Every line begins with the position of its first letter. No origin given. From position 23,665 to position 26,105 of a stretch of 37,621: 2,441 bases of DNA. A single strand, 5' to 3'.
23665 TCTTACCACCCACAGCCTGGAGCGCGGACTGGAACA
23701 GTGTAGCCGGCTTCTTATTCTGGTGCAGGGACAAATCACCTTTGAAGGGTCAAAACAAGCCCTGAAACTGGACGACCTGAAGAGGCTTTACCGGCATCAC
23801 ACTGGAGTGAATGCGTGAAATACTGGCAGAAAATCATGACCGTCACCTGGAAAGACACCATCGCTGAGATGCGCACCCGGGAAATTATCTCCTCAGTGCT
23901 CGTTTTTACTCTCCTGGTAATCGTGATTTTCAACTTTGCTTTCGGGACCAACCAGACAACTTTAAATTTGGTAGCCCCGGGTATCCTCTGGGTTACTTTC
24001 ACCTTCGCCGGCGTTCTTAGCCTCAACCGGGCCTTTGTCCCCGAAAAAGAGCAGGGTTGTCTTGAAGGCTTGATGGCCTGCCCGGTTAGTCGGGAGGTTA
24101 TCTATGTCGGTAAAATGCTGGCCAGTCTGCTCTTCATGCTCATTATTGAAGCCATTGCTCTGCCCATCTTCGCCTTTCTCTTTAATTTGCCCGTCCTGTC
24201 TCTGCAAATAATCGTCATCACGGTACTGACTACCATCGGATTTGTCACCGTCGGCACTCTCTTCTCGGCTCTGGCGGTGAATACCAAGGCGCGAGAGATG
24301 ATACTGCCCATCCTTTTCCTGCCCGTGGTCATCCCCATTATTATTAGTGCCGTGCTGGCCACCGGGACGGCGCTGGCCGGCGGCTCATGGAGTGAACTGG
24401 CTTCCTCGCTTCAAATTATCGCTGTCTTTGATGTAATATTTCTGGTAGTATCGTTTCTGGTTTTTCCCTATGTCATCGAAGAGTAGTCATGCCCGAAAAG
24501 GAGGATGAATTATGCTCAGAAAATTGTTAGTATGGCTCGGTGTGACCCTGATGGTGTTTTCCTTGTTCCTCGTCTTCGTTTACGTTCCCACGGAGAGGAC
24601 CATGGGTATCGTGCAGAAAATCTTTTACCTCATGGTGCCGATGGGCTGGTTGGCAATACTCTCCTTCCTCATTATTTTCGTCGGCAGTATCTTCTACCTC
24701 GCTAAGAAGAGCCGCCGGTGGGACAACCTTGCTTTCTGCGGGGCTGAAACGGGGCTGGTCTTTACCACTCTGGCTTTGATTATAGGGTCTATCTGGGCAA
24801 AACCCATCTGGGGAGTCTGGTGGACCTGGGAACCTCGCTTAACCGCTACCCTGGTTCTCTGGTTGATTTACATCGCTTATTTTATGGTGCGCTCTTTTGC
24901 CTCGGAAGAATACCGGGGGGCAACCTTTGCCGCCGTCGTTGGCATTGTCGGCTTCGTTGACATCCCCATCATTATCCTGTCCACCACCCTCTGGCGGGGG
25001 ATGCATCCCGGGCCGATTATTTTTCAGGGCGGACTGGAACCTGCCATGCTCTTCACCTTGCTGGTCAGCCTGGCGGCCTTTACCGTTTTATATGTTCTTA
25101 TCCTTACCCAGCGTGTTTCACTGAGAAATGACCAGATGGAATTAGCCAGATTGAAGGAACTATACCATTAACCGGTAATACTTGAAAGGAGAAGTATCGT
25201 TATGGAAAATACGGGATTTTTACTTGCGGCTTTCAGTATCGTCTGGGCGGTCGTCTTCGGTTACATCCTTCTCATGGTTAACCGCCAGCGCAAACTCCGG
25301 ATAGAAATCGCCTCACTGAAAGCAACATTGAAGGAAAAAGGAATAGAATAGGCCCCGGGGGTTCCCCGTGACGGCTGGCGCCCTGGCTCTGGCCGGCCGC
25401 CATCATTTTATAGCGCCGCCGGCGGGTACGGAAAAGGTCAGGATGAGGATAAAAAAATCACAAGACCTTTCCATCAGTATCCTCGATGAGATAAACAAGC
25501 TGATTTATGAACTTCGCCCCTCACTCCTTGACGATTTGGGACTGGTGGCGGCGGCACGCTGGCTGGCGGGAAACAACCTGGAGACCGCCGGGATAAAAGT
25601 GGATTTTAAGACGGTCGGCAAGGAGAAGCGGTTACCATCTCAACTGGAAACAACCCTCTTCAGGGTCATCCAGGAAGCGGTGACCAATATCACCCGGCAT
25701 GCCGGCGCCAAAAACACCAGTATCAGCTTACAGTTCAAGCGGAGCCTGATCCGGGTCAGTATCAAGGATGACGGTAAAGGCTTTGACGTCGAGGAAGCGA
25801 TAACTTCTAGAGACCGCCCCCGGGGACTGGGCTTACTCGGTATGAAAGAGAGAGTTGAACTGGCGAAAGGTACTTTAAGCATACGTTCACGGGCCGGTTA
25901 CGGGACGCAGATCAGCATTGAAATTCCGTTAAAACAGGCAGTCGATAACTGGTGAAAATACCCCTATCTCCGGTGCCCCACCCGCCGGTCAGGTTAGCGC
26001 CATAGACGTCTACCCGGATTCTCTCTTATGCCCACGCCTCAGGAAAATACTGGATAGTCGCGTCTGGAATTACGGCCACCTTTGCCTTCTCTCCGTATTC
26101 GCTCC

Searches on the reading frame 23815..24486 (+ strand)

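Call 12: search_protein_families(library=pfam, proteins=[window:23815-24486:+])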
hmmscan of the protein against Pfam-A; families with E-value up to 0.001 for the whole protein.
window:23815-24486:+ (223 aa): 4 families
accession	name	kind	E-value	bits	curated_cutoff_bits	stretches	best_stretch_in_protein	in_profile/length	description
PF03379.19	CcmB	-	5.8e-40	137.4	24.9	1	9-217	3-209/215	CcmB protein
PF01061.29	ABC2_membrane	-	1.9e-13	50.9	26.9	1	6-172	2-174/211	ABC-2 type transporter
PF12679.13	ABC2_membrane_2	-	2.6e-07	30.6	27.2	1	9-205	2-235/283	ABC-2 family transporter protein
PF12698.13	ABC2_membrane_3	-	3.4e-05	23.6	31.6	1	47-181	158-292/347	ABC-2 family transporter protein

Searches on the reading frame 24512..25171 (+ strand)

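Call 12: search_protein_families(library=pfam, proteins=[window:24512-25171:+])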
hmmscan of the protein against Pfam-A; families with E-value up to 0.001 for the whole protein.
window:24512-25171:+ (219 aa): 1 family
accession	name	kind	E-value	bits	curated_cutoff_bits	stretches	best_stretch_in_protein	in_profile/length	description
PF01578.25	Cytochrom_C_asm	-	2.2e-25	90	29.9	1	7-165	39-212/212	Cytochrome C assembly protein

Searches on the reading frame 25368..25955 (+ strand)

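Call 12: search_protein_families(library=pfam, proteins=[window:25368-25955:+])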
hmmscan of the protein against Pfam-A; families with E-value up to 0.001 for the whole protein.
window:25368-25955:+ (195 aa): 3 families
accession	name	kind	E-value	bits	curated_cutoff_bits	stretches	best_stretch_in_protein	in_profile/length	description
PF02518.31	HATPase_c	-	6.4e-16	59.2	26.4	1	94-189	3-110/111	Histidine kinase-, DNA gyrase B-, and HSP90-like ATPase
PF13581.12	HATPase_c_2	-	1.7e-06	28.5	27.4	1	87-161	22-107/127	Histidine kinase-like ATPase domain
PF13589.12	HATPase_c_3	-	0.00026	21.5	25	1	96-146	2-52/137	Histidine kinase-, DNA gyrase B-, and HSP90-like ATPase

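Call 19: search_protein_families(library=ncbifam, proteins=[window:25368-25955:+], max_evalue=0.00001)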
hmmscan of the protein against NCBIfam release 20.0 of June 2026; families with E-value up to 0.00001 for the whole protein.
window:25368-25955:+ (195 aa): 10 families
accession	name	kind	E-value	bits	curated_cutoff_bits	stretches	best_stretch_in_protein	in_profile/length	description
NF052443.1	SensHisKinMctS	equivalog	3.3e-35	121.3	700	1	19-189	282-449/457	two-component system sensor histidine kinase MctS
NF008649.0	PRK11644.1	equivalog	6.9e-31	107.5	408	1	30-188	345-496/499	signal transduction histidine-protein kinase/phosphatase UhpB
NF052531.1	Strep_LiaS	equivalog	2.1e-20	73.3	450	1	23-188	169-327/328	envelope stress sensor histidine kinase LiaS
NF047786.1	his_kin_MadS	equivalog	2.2e-15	56.7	500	1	21-187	262-434/434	MadS family sensor histidine kinase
NF008184.0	PRK10935.1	equivalog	3e-12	45.9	553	1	77-191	452-562/565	nitrate/nitrite two-component system sensor histidine kinase NarQ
NF007896.0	PRK10600.1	equivalog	6e-11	41.7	578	1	54-186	456-583/598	nitrate/nitrite two-component system sensor histidine kinase NarX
NF008298.1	PRK11086.1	subfamily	2.7e-09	36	520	1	88-190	419-527/529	DcuS/MalK family sensor histidine kinase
NF047322.1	HK_morpho_MacS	equivalog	1.1e-08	34.7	300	1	75-187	254-367/367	MacS family sensor histidine kinase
NF038334.1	malate_HK_MalK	exception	8.5e-06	24.7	800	1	93-194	424-531/533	malate sensor histidine kinase MalK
NF053867.1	SprKinKinDBac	equivalog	8.7e-06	24.4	775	0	113-190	416-499/500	sporulation kinase KinD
